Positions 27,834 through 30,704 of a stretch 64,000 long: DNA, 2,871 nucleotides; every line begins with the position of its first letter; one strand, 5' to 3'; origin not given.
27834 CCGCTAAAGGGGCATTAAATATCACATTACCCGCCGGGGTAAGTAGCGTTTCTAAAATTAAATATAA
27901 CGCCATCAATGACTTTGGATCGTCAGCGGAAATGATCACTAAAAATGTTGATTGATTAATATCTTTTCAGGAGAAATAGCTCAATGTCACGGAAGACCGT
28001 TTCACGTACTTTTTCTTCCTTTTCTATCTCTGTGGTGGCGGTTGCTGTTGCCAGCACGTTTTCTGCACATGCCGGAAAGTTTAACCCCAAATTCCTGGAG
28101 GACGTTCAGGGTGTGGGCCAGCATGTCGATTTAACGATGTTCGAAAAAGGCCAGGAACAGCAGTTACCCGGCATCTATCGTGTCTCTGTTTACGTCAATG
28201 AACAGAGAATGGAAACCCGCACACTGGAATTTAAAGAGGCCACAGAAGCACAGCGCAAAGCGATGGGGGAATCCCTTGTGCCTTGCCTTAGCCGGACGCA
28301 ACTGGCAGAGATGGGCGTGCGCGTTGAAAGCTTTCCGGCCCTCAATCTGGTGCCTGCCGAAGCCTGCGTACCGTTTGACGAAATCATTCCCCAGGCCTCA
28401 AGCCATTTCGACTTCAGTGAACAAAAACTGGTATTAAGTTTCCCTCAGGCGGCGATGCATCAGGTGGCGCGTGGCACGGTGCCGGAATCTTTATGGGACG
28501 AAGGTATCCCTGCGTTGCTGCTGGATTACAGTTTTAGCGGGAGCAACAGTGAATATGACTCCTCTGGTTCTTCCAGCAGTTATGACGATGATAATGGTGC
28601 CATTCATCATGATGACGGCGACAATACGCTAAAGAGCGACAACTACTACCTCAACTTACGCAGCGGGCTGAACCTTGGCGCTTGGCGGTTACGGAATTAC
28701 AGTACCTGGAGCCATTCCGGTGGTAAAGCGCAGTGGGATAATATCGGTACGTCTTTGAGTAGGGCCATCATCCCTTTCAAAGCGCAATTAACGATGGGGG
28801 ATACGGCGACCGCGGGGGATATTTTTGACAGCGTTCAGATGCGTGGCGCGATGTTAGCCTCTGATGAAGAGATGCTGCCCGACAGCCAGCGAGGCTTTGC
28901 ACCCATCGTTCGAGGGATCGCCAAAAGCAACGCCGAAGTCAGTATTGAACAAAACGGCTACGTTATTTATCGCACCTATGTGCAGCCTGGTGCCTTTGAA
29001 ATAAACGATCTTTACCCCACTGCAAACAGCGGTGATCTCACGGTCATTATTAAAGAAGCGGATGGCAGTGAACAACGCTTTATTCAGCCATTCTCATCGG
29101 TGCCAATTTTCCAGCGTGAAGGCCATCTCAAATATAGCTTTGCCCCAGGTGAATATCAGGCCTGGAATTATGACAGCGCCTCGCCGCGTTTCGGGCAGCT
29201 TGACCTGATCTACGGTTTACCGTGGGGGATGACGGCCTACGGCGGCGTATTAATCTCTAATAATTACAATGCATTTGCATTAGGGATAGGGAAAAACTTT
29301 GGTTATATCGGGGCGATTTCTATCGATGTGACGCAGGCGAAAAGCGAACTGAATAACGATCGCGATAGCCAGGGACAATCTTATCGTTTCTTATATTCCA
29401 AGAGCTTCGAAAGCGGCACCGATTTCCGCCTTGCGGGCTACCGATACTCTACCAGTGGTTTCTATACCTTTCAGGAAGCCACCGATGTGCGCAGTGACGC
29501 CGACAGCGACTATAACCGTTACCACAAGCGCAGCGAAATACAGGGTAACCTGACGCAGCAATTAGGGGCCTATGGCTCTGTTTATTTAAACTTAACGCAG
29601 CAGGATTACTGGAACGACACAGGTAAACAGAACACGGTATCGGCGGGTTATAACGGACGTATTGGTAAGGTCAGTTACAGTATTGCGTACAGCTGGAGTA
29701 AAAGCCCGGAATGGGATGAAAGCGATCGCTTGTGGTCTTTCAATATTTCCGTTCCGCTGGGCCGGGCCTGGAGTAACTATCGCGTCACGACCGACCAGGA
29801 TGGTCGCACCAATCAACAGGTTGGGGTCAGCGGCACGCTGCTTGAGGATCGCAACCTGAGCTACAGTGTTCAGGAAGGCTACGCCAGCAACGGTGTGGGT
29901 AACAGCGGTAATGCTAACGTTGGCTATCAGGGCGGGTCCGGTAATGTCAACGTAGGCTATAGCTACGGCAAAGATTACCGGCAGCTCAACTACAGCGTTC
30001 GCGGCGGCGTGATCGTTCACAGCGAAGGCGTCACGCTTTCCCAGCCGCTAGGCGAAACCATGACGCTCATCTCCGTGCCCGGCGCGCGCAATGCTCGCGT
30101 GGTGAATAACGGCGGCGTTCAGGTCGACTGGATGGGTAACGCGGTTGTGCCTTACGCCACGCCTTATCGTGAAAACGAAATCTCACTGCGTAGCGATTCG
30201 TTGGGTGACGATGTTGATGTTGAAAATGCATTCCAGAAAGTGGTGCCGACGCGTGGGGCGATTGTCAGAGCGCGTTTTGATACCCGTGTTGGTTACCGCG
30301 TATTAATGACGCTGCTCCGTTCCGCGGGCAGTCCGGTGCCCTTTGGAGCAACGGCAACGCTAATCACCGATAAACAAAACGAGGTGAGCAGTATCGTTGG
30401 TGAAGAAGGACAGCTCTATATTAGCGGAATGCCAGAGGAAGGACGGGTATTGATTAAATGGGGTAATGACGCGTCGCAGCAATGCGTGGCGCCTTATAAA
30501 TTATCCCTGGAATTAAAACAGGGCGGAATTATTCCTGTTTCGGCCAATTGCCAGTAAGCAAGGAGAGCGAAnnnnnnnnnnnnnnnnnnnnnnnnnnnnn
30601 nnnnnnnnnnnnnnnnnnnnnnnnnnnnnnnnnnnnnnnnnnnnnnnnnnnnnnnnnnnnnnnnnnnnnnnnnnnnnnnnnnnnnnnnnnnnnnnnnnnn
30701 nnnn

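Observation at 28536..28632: Acidic Ser/Asp-rich low-complexity insert in the usher N-terminal region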

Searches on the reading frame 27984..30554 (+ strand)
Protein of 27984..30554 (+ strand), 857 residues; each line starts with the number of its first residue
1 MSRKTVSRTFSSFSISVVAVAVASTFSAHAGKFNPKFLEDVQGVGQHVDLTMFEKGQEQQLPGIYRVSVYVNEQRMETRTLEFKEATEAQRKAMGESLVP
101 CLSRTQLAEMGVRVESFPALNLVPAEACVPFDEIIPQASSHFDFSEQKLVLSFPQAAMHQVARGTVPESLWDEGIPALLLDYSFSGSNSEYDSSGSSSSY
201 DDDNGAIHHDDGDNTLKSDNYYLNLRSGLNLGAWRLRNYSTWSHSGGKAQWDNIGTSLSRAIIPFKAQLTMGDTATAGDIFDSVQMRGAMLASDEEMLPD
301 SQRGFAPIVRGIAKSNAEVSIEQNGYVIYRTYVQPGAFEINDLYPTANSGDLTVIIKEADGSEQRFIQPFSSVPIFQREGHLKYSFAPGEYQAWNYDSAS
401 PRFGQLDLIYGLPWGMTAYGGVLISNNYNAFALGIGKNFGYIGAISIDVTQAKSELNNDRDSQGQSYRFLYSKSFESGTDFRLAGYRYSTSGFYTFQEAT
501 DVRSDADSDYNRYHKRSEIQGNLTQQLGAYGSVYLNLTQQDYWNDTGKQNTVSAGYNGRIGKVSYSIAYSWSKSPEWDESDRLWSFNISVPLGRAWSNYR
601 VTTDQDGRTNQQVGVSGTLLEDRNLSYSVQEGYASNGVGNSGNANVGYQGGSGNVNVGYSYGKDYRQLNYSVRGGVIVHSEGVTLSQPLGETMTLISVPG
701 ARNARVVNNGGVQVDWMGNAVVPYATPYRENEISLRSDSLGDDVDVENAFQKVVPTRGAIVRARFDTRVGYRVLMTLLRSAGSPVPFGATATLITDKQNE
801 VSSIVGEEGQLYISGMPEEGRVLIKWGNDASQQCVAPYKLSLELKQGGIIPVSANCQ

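Call 3: search_protein_families(library=pfam, proteins=[window:27984-30554:+])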
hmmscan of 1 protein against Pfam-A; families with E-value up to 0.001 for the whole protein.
window:27984-30554:+ (857 aa): 3 families
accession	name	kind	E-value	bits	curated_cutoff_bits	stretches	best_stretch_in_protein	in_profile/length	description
PF00577.26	Usher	-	6.4e-216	718.9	27.1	1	222-765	1-549/549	Outer membrane usher protein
PF13954.11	PapC_N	-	9.1e-43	146.2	27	1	32-185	1-145/146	PapC N-terminal domain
PF13953.12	PapC_C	-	4e-21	75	27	1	774-841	1-65/66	PapC C-terminal domain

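Call 4: search_solved_structures(query=window:27984-30554:+, show_alignments=3)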
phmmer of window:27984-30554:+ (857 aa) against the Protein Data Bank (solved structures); distinct sequences matched with E-value up to 0.001: 15.
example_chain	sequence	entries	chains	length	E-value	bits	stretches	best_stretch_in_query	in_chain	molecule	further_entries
6e14_D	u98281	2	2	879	2.9e-226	756.8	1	19-857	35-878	Fimbrial biogenesis outer membrane usher protein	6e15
9bog_D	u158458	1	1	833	3.3e-225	753.3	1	33-857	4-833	Outer membrane usher protein FimD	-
3rfz_B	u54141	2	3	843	3.5e-225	753.2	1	33-857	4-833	Outer membrane usher protein, type 1 fimbrial synthesis | Outer membrane usher protein FimD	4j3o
9fw9_D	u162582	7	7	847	3.6e-225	753.1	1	33-857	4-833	Outer membrane usher protein FimD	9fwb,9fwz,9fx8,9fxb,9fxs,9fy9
3ohn_A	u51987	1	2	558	1.6e-134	453.3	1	162-683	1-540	Outer membrane usher protein FimD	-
7lhg_C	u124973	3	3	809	2.3e-75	257.6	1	46-832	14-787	P fimbrial usher protein PapC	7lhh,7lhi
6cd2_C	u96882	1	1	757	3.8e-53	184.1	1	165-676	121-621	Outer membrane usher protein PapC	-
2vqi_A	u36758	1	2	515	2.8e-52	181.2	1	166-683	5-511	OUTER MEMBRANE USHER PROTEIN PAPC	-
3fip_A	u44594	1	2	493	7e-47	163.4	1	220-676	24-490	Outer membrane usher protein papC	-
1zdv_A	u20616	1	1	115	3.8e-23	84.9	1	60-176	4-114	Outer membrane usher protein fimD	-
1ze3_D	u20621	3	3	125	3.7e-22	81.6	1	33-162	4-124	Outer membrane usher protein fimD | Outer membrane usher protein FimD, N-terminal domain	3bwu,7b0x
1zdx_A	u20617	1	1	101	3.1e-17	65.3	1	60-162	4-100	Outer membrane usher protein fimD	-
3fcg_A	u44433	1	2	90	2e-15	59.3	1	291-380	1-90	F1 capsule-anchoring protein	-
4b0e_A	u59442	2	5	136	2.5e-15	59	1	44-174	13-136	F1 CAPSULE-ANCHORING PROTEIN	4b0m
2xet_A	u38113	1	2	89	3.2e-11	45.4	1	770-854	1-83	F1 CAPSULE-ANCHORING PROTEIN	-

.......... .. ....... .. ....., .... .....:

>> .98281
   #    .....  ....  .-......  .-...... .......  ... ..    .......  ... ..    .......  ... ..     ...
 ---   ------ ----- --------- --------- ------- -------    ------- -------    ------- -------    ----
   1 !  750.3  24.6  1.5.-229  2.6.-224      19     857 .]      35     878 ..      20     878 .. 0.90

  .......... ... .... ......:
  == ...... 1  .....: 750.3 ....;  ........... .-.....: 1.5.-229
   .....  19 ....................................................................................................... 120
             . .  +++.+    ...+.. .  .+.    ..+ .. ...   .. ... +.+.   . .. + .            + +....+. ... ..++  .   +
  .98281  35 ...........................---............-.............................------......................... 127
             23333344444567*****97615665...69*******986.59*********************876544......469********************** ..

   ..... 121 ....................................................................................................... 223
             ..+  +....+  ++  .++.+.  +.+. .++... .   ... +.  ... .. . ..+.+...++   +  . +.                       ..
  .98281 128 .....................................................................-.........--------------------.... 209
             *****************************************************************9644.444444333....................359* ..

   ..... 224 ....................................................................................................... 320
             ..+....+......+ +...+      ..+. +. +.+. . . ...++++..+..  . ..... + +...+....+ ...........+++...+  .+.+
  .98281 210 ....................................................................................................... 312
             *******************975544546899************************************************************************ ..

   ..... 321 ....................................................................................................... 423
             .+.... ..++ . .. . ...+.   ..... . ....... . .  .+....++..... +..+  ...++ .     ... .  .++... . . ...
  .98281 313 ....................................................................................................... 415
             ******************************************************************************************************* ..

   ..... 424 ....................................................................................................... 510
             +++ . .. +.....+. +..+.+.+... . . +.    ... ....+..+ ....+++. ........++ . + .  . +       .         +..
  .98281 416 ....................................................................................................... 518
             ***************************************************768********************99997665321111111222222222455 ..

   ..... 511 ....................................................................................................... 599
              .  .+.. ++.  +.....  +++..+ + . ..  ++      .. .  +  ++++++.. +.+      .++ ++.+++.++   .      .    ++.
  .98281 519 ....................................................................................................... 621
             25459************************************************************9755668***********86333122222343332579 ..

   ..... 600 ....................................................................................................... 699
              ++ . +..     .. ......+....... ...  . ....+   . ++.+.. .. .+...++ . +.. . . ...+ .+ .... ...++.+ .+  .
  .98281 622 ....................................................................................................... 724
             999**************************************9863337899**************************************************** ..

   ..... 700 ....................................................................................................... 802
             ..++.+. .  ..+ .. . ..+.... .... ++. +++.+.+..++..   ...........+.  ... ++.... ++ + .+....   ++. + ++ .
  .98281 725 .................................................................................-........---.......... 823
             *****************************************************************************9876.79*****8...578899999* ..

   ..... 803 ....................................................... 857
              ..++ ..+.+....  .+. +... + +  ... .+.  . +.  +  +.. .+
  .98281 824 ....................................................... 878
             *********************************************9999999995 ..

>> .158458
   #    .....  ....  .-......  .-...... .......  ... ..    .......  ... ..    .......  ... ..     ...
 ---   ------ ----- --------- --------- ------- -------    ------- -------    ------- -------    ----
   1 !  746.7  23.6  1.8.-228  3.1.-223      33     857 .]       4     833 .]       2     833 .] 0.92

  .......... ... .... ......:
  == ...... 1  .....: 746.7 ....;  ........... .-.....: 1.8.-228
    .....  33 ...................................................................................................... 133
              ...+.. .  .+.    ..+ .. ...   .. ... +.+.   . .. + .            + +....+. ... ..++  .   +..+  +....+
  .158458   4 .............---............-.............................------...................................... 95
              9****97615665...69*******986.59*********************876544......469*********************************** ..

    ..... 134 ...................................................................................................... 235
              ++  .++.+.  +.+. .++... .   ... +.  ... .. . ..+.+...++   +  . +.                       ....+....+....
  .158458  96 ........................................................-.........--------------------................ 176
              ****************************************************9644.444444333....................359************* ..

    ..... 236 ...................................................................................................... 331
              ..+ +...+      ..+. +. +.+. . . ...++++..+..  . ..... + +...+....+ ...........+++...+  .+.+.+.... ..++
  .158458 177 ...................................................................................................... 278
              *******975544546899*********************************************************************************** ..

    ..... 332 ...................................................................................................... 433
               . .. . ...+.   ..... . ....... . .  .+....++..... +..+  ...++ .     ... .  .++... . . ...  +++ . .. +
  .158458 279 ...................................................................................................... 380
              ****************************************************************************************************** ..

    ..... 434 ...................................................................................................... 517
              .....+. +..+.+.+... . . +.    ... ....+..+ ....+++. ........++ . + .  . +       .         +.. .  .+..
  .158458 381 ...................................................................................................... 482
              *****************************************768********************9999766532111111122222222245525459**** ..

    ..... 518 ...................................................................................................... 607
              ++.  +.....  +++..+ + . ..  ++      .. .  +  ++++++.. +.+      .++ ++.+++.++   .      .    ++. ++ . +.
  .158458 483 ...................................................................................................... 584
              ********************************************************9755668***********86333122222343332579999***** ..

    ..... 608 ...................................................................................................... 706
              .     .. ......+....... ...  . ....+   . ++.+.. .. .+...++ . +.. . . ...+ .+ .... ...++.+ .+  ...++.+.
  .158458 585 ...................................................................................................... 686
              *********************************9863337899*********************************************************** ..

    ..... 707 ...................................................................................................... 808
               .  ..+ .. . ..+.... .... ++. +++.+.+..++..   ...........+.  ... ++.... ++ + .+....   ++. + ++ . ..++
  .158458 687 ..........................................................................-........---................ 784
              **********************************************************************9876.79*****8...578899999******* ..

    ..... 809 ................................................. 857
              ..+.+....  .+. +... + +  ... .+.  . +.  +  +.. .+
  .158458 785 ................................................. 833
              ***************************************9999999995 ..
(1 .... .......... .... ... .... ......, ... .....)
